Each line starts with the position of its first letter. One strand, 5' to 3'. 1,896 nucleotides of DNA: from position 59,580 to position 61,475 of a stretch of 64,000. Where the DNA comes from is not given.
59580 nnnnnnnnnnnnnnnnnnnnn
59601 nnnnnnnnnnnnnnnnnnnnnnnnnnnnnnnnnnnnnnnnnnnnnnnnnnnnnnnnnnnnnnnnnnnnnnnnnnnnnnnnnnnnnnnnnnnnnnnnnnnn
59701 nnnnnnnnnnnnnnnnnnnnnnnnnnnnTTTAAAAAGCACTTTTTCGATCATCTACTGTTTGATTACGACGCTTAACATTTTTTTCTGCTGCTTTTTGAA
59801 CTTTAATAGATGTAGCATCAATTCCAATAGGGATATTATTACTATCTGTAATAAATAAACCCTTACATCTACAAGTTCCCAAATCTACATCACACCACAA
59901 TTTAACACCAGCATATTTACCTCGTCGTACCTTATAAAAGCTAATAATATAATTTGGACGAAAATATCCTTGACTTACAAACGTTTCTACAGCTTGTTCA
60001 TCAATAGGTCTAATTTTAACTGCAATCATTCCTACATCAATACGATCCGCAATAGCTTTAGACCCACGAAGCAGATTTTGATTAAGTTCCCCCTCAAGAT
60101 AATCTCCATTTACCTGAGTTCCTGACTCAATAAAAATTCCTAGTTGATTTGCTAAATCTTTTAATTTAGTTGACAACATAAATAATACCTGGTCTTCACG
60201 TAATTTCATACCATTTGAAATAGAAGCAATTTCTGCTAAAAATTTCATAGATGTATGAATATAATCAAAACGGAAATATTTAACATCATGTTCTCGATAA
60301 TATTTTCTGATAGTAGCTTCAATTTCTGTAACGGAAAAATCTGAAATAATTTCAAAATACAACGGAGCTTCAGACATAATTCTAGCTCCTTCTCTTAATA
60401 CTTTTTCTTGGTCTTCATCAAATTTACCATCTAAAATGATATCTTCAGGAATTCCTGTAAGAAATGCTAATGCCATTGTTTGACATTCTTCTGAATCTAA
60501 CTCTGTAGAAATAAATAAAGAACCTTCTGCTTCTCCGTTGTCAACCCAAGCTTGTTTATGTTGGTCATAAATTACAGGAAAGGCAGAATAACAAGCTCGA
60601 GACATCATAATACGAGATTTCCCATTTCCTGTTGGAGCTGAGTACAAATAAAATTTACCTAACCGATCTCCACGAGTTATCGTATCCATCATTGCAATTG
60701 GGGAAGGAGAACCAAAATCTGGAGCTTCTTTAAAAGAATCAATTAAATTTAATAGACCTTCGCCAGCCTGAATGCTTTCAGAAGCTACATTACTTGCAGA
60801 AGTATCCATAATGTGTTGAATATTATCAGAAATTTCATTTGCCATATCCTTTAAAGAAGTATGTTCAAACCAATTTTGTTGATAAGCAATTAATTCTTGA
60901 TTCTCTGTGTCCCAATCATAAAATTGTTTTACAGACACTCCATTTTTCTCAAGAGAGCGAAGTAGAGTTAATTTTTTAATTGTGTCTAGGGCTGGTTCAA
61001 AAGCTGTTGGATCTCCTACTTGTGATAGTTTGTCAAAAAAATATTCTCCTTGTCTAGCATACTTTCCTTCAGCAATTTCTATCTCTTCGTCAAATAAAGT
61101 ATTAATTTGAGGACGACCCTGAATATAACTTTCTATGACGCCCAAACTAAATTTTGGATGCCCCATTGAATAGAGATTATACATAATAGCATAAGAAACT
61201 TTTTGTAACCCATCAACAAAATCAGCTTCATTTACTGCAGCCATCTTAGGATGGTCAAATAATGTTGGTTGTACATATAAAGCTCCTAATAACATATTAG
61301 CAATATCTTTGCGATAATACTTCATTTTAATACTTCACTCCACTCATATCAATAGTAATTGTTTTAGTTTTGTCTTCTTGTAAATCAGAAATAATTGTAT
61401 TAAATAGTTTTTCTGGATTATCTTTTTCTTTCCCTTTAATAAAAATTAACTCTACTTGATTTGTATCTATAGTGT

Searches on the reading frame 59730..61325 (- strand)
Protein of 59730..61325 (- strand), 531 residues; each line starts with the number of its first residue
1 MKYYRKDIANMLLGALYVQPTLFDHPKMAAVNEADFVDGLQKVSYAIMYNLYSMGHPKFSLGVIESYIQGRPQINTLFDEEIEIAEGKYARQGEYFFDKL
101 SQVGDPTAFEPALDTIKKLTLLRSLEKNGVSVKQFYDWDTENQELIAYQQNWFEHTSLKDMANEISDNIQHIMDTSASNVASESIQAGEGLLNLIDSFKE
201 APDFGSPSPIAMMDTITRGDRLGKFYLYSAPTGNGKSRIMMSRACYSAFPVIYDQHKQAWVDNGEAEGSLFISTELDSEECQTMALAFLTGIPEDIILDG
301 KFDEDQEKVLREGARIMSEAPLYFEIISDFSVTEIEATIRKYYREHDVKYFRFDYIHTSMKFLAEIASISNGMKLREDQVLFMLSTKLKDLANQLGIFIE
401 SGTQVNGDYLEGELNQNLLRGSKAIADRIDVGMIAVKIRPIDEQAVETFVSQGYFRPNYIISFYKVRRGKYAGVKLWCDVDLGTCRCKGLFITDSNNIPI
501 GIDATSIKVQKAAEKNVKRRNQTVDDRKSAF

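Call 63: search_protein_families(library=phrogs, proteins=[window:59730-61325:-], max_evalue=0.00001)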
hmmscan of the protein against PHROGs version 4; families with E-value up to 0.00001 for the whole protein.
window:59730-61325:- (531 aa): 3 families
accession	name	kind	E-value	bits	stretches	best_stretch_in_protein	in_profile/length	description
phrog_19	-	DNA, RNA and nucleotide metabolism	4.9e-46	158.8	1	2-522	157-603/621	DnaB-like replicative helicase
phrog_239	-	DNA, RNA and nucleotide metabolism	8.9e-08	32.5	1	170-434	305-552/801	DNA primase/helicase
phrog_243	-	DNA, RNA and nucleotide metabolism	5.7e-06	26.5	0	206-408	16-194/273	DnaB-like replicative helicase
